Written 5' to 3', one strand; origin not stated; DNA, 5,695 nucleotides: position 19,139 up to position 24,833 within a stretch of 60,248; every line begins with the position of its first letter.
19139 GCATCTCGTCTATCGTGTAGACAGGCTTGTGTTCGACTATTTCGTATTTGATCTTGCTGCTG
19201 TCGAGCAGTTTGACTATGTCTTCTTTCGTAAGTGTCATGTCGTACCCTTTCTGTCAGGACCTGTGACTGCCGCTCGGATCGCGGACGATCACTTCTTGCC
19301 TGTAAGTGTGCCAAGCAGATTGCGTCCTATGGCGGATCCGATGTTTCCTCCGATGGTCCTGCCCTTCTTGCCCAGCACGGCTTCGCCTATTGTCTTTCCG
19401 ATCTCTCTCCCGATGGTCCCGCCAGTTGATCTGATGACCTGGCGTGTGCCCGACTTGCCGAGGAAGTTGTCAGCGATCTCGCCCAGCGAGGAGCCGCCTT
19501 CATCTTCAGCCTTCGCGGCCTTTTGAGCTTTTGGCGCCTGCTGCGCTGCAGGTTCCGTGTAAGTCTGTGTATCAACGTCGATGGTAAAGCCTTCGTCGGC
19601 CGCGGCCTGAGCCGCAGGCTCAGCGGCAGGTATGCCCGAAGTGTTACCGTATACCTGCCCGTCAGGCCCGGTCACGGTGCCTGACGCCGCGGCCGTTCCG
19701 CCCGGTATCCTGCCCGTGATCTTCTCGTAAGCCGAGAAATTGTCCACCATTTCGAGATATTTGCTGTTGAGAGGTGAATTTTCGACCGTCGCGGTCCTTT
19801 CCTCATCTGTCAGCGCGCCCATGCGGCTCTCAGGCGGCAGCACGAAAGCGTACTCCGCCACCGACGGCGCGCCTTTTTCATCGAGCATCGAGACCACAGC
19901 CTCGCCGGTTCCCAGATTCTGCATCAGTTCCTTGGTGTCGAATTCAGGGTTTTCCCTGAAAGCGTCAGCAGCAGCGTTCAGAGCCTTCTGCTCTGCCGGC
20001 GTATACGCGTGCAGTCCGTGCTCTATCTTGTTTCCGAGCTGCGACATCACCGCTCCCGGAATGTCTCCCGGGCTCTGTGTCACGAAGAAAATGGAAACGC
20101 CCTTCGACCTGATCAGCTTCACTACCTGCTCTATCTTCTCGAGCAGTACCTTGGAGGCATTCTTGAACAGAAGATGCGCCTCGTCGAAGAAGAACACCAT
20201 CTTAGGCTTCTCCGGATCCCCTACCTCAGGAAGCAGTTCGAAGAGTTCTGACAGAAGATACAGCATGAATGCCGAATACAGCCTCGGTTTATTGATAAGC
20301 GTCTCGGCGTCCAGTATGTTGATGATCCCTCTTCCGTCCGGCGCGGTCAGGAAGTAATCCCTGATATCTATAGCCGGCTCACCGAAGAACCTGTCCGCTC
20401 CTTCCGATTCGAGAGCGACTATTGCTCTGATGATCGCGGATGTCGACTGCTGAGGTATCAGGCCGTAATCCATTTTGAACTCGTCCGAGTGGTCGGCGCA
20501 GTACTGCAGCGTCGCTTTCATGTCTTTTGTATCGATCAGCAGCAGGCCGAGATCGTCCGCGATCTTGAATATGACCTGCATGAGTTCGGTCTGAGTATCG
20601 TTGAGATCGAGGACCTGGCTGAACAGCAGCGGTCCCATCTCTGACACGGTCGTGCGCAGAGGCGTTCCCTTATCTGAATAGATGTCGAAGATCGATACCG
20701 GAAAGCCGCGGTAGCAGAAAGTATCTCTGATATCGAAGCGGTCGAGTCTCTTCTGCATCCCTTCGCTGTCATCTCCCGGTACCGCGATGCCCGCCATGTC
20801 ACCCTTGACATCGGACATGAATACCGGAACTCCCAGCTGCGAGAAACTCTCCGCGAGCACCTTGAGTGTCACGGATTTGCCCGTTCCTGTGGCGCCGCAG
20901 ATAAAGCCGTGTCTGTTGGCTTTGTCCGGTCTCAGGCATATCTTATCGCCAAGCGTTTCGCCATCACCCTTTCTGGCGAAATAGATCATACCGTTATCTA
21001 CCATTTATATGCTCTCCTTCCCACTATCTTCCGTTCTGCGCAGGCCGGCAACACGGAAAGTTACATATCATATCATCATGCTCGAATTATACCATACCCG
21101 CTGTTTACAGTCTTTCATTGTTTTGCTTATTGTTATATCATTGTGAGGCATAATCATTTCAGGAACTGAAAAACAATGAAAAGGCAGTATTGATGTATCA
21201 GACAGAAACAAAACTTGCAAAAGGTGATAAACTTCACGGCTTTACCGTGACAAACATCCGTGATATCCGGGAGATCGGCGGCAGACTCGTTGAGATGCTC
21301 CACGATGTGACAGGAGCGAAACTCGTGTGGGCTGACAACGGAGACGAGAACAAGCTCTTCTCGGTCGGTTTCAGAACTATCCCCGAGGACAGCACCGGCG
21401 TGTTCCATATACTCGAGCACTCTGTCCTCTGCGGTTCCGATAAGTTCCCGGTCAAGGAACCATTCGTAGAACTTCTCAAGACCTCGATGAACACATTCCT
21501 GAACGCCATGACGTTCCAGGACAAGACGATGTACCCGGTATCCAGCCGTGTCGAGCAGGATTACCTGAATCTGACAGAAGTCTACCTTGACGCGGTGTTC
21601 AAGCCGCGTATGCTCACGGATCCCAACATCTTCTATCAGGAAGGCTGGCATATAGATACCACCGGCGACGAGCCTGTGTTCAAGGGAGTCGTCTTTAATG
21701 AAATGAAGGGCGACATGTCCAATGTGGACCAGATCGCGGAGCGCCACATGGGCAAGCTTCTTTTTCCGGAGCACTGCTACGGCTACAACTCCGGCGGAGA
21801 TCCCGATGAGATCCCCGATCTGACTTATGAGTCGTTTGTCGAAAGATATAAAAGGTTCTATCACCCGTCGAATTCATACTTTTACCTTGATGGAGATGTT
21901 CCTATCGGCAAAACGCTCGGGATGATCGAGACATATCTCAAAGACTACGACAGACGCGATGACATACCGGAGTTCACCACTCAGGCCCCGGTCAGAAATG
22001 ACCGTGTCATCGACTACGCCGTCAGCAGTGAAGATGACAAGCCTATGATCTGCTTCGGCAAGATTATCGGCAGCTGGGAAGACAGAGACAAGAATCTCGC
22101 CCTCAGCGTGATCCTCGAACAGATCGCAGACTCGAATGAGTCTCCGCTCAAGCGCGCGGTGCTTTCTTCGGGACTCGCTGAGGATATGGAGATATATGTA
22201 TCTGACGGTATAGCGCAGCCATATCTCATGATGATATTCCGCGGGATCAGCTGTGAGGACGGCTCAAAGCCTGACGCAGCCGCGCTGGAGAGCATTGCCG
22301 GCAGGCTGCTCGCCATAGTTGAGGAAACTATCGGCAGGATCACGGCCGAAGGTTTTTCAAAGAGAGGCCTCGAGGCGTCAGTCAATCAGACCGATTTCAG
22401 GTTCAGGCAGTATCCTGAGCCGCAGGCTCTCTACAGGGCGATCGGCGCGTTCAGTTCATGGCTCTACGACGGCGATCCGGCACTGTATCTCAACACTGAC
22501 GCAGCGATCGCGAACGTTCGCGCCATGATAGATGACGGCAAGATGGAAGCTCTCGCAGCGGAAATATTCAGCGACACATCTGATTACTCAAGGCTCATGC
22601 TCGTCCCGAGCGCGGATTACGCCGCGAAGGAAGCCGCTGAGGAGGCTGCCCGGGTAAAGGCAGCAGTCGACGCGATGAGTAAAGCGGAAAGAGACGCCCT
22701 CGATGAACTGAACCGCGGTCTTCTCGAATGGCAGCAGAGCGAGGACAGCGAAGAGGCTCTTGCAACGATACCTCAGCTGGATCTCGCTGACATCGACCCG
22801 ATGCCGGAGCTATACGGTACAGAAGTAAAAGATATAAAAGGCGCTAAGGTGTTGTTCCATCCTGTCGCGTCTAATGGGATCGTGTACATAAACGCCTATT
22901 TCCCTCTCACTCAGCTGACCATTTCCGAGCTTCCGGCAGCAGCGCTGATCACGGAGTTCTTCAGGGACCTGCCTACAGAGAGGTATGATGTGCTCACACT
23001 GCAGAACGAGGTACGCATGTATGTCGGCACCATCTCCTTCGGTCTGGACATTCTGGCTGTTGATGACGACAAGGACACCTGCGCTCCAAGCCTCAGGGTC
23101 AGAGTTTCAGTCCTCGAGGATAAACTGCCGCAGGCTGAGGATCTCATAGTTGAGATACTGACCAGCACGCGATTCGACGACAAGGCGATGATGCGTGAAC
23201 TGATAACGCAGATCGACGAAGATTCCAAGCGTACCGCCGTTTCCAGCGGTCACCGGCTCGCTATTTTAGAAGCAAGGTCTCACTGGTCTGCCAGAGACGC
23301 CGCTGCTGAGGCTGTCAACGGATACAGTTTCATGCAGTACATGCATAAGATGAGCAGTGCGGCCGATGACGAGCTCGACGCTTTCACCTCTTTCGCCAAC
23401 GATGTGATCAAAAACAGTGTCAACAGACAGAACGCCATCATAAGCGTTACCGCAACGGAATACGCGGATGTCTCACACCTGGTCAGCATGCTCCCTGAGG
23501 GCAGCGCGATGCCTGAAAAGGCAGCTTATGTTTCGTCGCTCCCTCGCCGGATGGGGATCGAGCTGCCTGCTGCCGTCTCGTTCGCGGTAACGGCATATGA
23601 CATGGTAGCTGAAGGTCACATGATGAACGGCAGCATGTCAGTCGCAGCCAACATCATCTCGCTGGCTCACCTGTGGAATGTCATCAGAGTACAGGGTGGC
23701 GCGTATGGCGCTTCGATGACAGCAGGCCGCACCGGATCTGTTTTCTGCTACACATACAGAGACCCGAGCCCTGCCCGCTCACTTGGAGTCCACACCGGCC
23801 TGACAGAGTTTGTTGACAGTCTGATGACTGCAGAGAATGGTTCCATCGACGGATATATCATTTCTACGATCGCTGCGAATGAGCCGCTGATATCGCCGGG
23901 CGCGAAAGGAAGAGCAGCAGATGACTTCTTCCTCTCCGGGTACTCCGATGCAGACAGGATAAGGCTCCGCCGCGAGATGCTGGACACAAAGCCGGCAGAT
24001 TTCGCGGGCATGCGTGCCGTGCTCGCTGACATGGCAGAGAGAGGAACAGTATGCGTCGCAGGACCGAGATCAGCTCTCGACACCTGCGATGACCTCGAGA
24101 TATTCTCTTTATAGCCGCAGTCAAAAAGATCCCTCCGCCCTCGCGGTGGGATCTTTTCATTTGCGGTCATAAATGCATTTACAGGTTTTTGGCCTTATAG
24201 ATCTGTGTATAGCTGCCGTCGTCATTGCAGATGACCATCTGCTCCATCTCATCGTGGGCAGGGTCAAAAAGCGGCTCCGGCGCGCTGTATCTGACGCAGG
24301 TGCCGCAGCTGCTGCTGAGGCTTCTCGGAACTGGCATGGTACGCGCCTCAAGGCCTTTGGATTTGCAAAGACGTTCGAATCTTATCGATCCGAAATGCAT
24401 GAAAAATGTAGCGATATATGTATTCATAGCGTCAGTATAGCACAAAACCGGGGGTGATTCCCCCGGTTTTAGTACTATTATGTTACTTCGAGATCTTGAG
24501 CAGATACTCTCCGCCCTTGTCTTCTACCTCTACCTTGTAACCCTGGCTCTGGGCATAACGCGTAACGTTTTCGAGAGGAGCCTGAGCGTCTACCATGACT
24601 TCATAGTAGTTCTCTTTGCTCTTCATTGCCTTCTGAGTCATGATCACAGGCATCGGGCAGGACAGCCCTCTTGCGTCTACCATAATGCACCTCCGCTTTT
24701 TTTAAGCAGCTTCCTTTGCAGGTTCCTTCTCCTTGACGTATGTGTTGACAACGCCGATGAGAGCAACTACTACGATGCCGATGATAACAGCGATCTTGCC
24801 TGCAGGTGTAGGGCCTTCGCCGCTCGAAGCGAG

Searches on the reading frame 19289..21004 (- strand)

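Call 4: search_protein_families(library=ncbifam, proteins=[window:19289-21004:-], max_evalue=0.01)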
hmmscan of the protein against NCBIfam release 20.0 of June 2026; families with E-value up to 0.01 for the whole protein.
window:19289-21004:- (571 aa): 9 families
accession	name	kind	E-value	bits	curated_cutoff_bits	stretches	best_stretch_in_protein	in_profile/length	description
NF053655.1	CedD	equivalog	3.4e-13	49.1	600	1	128-333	296-481/527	DNA-translocating ATPase CedD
NF045975.1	VirB4_plasma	equivalog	6.1e-11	40.8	590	1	229-314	717-806/894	Mbov_0397 family ICE element conjugal transfer ATPase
NF040937.1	HerA_Thermprot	equivalog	2e-09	36.4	800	2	269-371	351-448/487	DNA double-strand break repair helicase HerA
TIGR00929.1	VirB4_CagE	subfamily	2.4e-08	32.7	643.1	1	230-315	603-680/792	VirB4 family type IV secretion/conjugal transfer ATPase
NF010447.0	PRK13873.1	equivalog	1.3e-05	23.3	1020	1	228-318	604-686/815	conjugal transfer protein TrbE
TIGR03744.1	traC_PFL_4706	equivalog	4e-05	21.7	520.6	0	5-52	450-496/892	conjugative transfer ATPase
NF041017.1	DNA_import_CedB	equivalog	5.7e-05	21.9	700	0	228-372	435-574/590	DNA import protein CedB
TIGR02746.1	TraC-F-type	equivalog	0.00024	19.1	567.05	0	230-314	605-687/800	type IV secretion system protein TraC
NF033849.1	ser_rich_anae_1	subfamily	0.008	13.5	650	0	265-329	1015-1088/1163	serine-rich protein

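Call 5: search_protein_families(library=pfam, proteins=[window:19289-21004:-], max_evalue=0.01)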
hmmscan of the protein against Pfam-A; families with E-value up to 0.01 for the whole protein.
window:19289-21004:- (571 aa): 9 families
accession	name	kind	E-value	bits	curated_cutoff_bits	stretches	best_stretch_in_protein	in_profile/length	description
PF05872.18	HerA_C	-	1.2e-188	628.4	22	1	19-440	10-430/502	Helicase HerA-like C-terminal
PF01935.23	DUF87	-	1.1e-09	39.2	23.2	1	21-235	13-203/220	Helicase HerA, central domain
PF13401.12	AAA_22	-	2.5e-05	25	27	0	30-63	5-38/130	AAA domain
PF00004.35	AAA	-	7.2e-05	23.7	21.2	0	266-328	57-128/131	ATPase family associated with various cellular activities (AAA)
PF12846.13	AAA_10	-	0.00036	20.1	27.5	0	29-69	20-60/362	AAA-like domain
PF01580.24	FtsK_SpoIIIE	-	0.00092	19.2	24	1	28-50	37-59/221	FtsK/SpoIIIE family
PF09848.15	SLFN-g3_helicase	-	0.0015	18.3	24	0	264-308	76-121/354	Schlafen group 3, DNA/RNA helicase domain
PF24389.1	ORC-CDC6-like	-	0.0064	15.7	27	0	246-290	194-239/571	ORC-CDC6-like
PF04851.21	ResIII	-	0.0092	16.3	22.5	0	27-56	20-49/164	Type III restriction enzyme, res subunit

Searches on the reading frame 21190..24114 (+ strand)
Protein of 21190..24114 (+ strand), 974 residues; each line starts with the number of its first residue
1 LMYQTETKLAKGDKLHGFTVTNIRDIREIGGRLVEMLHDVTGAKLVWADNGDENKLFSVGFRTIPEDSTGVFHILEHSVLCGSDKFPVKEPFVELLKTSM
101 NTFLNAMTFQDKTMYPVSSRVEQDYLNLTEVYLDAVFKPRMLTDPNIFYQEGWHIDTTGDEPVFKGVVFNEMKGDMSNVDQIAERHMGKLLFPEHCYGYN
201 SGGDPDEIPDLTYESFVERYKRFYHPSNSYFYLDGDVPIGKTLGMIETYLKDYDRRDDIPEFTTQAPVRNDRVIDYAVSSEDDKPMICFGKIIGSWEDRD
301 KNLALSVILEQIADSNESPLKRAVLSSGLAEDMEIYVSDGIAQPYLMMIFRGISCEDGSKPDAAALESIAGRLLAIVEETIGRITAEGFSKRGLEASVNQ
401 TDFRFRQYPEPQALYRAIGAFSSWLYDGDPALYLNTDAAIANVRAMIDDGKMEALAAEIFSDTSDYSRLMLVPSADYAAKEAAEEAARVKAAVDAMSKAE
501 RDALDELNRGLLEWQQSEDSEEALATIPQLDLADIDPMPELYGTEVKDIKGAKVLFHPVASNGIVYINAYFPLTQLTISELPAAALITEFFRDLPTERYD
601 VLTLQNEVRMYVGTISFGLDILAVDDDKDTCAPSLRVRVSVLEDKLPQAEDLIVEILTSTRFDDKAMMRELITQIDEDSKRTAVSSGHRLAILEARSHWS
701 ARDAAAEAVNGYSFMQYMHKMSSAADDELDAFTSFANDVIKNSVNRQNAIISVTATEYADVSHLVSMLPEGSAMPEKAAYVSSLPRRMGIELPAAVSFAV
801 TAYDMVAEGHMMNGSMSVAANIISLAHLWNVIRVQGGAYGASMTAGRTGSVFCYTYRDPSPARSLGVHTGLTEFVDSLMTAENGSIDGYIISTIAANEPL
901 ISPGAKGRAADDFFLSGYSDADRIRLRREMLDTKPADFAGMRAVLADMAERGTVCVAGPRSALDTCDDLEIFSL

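Call 30: search_protein_families(library=pfam, proteins=[window:21190-24114:+], max_evalue=0.0001)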
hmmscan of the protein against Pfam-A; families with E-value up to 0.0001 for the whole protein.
window:21190-24114:+ (974 aa): 4 families
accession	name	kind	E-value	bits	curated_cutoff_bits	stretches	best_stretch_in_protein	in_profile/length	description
PF08367.16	M16C_assoc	-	1e-55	189.1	25.3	1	471-720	1-251/252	Peptidase M16C associated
PF22516.1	PreP_C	-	2e-24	86.6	27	1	792-958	6-171/173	PreP C-terminal domain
PF05193.26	Peptidase_M16_C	-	5.2e-15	56.2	23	1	210-400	1-180/181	Peptidase M16 inactive domain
PF00675.25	Peptidase_M16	-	8.8e-07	29.4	22.3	0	59-134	21-93/149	Insulinase (Peptidase family M16)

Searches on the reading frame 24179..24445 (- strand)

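Call 34: search_protein_families(library=pfam, proteins=[window:24179-24445:-], max_evalue=0.0001)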
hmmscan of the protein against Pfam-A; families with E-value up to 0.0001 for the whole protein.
window:24179-24445:- (88 aa): 1 family
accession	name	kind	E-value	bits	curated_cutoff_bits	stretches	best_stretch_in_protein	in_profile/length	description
PF11823.13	Se_S_carrier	-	2.9e-13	49.5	25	1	10-55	2-47/69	Putative Se/S carrier protein-like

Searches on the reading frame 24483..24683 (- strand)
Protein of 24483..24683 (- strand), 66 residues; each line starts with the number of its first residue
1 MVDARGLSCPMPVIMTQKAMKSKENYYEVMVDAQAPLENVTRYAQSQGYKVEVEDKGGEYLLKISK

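Call 34: search_protein_families(library=pfam, proteins=[window:24483-24683:-], max_evalue=0.0001)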
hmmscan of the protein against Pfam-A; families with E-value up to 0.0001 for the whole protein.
window:24483-24683:- (66 aa): 1 family
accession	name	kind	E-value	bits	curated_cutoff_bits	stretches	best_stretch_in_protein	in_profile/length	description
PF01206.22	TusA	-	2.1e-19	69.6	28.6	1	2-66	3-70/70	Sulfurtransferase TusA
